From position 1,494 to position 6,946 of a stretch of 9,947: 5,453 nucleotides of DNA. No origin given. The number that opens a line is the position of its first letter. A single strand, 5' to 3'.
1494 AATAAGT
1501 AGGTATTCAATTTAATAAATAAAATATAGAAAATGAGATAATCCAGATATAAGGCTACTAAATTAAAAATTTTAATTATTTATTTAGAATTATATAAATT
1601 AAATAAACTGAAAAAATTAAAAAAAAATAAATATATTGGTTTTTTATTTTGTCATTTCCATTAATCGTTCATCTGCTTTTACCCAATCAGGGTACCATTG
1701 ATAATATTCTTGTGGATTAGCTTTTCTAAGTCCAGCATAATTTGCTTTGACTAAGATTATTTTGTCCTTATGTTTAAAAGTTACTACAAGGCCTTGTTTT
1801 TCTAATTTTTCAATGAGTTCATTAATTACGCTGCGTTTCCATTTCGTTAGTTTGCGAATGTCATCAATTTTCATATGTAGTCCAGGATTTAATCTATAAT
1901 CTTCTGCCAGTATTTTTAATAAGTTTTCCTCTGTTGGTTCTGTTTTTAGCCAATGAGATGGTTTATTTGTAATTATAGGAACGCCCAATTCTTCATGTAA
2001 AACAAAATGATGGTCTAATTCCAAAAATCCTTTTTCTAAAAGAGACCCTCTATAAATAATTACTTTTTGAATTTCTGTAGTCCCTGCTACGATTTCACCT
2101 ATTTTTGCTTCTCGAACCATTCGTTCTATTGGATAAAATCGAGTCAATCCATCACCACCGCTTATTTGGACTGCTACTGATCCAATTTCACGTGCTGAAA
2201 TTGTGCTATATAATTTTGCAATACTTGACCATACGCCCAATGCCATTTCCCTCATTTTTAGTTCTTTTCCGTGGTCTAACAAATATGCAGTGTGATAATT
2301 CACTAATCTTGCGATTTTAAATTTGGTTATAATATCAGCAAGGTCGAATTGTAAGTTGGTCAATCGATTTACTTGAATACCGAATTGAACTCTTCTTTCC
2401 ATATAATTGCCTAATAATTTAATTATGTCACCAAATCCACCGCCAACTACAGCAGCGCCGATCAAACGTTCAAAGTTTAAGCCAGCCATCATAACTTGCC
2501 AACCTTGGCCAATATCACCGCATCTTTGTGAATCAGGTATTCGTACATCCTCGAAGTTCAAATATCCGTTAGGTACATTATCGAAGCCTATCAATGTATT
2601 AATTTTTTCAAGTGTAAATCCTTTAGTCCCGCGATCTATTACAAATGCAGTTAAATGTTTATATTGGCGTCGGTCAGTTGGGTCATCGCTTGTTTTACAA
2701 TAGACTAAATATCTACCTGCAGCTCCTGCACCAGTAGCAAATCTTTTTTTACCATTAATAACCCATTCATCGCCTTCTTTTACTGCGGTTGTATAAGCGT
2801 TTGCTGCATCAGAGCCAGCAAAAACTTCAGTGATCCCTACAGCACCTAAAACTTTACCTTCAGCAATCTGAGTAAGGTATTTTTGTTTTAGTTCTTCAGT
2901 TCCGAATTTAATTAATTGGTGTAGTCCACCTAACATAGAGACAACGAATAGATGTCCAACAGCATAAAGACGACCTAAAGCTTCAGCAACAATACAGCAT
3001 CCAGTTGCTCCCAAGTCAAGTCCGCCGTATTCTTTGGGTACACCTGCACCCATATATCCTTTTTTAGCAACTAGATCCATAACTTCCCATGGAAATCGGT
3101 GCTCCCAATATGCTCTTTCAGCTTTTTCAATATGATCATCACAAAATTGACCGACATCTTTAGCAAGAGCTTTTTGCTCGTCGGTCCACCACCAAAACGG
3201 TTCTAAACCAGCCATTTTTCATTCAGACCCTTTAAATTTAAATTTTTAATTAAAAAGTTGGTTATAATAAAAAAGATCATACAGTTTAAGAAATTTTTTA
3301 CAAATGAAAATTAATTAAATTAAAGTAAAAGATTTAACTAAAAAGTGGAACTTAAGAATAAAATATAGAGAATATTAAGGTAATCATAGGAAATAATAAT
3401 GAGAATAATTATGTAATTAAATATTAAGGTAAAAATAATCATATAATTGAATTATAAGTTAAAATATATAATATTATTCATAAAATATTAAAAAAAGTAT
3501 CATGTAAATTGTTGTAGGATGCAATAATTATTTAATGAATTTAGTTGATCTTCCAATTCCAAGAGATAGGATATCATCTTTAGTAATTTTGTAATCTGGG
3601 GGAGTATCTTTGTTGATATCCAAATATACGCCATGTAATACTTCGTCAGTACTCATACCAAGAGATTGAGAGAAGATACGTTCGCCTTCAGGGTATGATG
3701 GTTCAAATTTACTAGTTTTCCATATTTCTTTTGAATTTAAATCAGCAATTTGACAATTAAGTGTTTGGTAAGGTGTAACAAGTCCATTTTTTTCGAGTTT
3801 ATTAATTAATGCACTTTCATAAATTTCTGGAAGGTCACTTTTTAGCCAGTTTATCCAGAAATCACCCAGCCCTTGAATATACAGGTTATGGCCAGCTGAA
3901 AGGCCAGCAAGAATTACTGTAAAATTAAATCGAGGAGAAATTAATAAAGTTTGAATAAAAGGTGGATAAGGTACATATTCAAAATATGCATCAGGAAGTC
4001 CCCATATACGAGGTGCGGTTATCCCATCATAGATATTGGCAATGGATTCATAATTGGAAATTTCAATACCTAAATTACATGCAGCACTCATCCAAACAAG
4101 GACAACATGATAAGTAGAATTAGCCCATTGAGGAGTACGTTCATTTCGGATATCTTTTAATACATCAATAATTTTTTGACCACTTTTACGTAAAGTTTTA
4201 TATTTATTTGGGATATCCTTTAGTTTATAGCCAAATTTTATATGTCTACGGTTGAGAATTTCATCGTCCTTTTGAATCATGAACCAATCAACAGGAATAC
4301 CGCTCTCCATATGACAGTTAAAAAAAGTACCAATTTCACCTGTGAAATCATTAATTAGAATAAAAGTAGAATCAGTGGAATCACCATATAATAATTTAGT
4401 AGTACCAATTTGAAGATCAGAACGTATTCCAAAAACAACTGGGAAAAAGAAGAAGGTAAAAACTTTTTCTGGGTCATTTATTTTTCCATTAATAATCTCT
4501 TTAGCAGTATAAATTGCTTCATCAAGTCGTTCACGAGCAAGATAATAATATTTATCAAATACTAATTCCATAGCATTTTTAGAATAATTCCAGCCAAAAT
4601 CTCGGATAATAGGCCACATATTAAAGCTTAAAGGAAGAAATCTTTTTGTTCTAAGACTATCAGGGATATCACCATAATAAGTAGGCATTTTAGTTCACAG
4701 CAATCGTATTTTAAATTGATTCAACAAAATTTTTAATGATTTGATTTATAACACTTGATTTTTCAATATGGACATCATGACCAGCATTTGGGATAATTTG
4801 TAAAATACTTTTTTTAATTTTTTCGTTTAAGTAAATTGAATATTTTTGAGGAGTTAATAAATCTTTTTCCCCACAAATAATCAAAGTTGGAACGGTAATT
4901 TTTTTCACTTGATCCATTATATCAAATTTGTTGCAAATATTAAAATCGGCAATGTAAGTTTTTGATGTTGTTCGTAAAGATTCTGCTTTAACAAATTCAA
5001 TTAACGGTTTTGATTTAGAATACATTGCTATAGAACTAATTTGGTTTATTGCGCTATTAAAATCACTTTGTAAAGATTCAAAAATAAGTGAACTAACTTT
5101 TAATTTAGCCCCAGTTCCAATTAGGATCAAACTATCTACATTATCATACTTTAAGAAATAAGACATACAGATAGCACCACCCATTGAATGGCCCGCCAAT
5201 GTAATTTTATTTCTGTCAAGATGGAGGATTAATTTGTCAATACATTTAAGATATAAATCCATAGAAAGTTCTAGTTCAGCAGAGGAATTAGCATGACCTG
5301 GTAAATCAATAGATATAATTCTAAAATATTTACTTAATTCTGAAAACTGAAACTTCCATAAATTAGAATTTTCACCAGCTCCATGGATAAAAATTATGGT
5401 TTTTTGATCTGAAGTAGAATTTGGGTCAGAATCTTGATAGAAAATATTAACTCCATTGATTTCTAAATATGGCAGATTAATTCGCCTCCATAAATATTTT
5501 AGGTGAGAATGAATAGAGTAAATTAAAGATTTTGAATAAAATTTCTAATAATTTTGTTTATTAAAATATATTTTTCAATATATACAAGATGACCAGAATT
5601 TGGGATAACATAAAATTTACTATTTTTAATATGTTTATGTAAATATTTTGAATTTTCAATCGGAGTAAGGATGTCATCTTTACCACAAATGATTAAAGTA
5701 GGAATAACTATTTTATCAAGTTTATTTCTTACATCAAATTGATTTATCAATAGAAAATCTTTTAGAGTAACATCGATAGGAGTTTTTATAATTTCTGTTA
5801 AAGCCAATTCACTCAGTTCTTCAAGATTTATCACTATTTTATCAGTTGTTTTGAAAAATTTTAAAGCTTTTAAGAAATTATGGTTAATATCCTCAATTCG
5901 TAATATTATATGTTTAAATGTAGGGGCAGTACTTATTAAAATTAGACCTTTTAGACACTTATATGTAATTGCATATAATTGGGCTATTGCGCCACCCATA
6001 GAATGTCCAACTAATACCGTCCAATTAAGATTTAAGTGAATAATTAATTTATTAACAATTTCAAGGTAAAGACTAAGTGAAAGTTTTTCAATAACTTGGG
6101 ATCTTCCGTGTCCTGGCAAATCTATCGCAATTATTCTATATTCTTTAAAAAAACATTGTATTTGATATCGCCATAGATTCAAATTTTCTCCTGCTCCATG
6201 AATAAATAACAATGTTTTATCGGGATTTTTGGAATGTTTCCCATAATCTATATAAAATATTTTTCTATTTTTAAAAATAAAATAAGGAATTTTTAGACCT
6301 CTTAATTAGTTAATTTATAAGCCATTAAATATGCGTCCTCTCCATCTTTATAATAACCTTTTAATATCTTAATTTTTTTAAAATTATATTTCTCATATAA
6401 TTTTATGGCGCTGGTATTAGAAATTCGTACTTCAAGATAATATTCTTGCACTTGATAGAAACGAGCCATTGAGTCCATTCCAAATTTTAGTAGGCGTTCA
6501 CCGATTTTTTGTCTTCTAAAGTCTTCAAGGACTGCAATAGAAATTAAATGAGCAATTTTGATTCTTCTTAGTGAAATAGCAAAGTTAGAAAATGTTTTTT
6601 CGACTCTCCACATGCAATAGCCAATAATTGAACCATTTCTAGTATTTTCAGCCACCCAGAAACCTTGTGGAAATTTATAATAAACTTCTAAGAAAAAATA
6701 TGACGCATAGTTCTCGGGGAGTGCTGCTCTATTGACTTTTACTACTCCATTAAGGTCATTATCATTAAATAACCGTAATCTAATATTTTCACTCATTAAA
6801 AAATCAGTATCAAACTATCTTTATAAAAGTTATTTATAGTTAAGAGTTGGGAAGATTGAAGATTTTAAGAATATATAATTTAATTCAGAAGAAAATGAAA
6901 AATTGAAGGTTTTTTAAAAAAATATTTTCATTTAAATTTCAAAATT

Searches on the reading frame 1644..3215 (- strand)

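Call 33: search_protein_families(library=pfam, proteins=[window:1644-3215:-], max_evalue=0.001)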
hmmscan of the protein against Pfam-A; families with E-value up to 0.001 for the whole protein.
window:1644-3215:- (523 aa): 4 families
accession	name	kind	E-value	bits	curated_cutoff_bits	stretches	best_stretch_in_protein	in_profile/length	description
PF00441.29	Acyl-CoA_dh_1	-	1.9e-29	103.2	22.4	1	236-391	1-149/150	Acyl-CoA dehydrogenase, C-terminal domain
PF02771.21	Acyl-CoA_dh_N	-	1.1e-25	90.6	22.9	1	11-121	1-113/113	Acyl-CoA dehydrogenase, N-terminal domain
PF02770.24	Acyl-CoA_dh_M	-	1.8e-20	73.3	33.3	1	125-224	1-97/97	Acyl-CoA dehydrogenase, middle domain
PF08028.16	Acyl-CoA_dh_2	-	1.2e-06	29.3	22.7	1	270-375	20-128/134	Acyl-CoA dehydrogenase, C-terminal domain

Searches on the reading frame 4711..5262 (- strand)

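Call 33: search_protein_families(library=pfam, proteins=[window:4711-5262:-], max_evalue=0.001)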
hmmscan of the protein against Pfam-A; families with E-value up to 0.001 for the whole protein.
window:4711-5262:- (183 aa): 12 families
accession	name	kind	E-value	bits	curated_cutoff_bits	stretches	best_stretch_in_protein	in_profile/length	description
PF00561.26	Abhydrolase_1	-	2.4e-19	70.4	25.8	2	92-168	171-244/245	alpha/beta hydrolase fold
PF12146.15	Hydrolase_4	-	2.9e-15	56.6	27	1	9-168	67-238/239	Serine aminopeptidase, S33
PF12697.13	Abhydrolase_6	-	2.9e-07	31.8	26.3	1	10-167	56-209/217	Alpha/beta hydrolase family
PF20408.4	Abhydrolase_11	-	1.6e-06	28.4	27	0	117-171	121-174/193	Alpha/beta hydrolase domain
PF20434.5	BD-FAE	-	2e-05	24.6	26.8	1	13-148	84-214/215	BD-FAE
PF08840.17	BAAT_C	-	0.00018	22.1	20.9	1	16-164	20-160/210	BAAT / Acyl-CoA thioester hydrolase C terminal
PF10142.15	PhoPQ_related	-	0.00027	20.2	20.3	1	108-180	246-317/367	PhoPQ-activated pathogenicity-related protein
PF08538.16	DUF1749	-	0.00029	20.5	24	0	14-98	101-172/299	Protein of unknown function (DUF1749)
PF07859.19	Abhydrolase_3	-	0.00036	20.8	25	1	13-164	66-208/210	alpha/beta hydrolase fold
PF12740.14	PETase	-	0.00055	19.9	28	0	118-154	163-204/263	PET hydrolase-like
PF12695.13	Abhydrolase_5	-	0.00057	20.2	27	0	16-50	55-89/164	Alpha/beta hydrolase family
PF07819.20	PGAP1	-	0.00063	20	24.3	1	16-95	89-170/233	PGAP1-like alpha/beta domain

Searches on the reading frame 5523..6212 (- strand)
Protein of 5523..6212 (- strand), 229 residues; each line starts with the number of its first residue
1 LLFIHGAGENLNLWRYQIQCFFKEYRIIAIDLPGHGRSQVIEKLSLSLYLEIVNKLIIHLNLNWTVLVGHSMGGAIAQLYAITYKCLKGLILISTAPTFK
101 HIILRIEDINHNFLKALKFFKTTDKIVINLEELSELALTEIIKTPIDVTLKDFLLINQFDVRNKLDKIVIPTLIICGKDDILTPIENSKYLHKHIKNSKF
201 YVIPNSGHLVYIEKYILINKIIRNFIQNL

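Call 33: search_protein_families(library=pfam, proteins=[window:5523-6212:-], max_evalue=0.001)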
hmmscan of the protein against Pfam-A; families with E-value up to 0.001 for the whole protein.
window:5523-6212:- (229 aa): 7 families
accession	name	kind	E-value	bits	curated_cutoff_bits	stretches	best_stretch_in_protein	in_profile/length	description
PF00561.26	Abhydrolase_1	-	5.4e-31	108.6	25.8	2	1-100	3-108/245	alpha/beta hydrolase fold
PF12146.15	Hydrolase_4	-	9.1e-19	68.1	27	1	2-214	8-238/239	Serine aminopeptidase, S33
PF12697.13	Abhydrolase_6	-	4.2e-15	57.4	26.3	1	2-212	2-208/217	Alpha/beta hydrolase family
PF03959.19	FSH1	-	1.4e-06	28.6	21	1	52-210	91-201/211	Serine hydrolase (FSH1)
PF12695.13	Abhydrolase_5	-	1.9e-06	28.2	27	1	25-100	15-93/164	Alpha/beta hydrolase family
PF08386.16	Abhydrolase_4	-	0.00041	20.9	21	1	166-228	31-93/103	TAP-like protein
PF07819.20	PGAP1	-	0.00067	19.9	24.3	1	66-124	94-154/233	PGAP1-like alpha/beta domain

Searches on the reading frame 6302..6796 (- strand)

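Call 33: search_protein_families(library=pfam, proteins=[window:6302-6796:-], max_evalue=0.001)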
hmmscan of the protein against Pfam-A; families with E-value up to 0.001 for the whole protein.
window:6302-6796:- (164 aa): 4 families
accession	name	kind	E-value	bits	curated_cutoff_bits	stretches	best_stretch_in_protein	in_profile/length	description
PF00583.31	Acetyltransf_1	-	5.3e-15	56.2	20.7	1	24-139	10-116/116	Acetyltransferase (GNAT) family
PF13508.13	Acetyltransf_7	-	5.6e-13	49.5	27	1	45-141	4-84/84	Acetyltransferase (GNAT) domain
PF13673.13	Acetyltransf_10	-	2.6e-06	27.8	23.6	1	74-143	46-111/128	Acetyltransferase (GNAT) domain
PF08445.16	FR47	-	1.9e-05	25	22.1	1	78-142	18-80/86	FR47-like protein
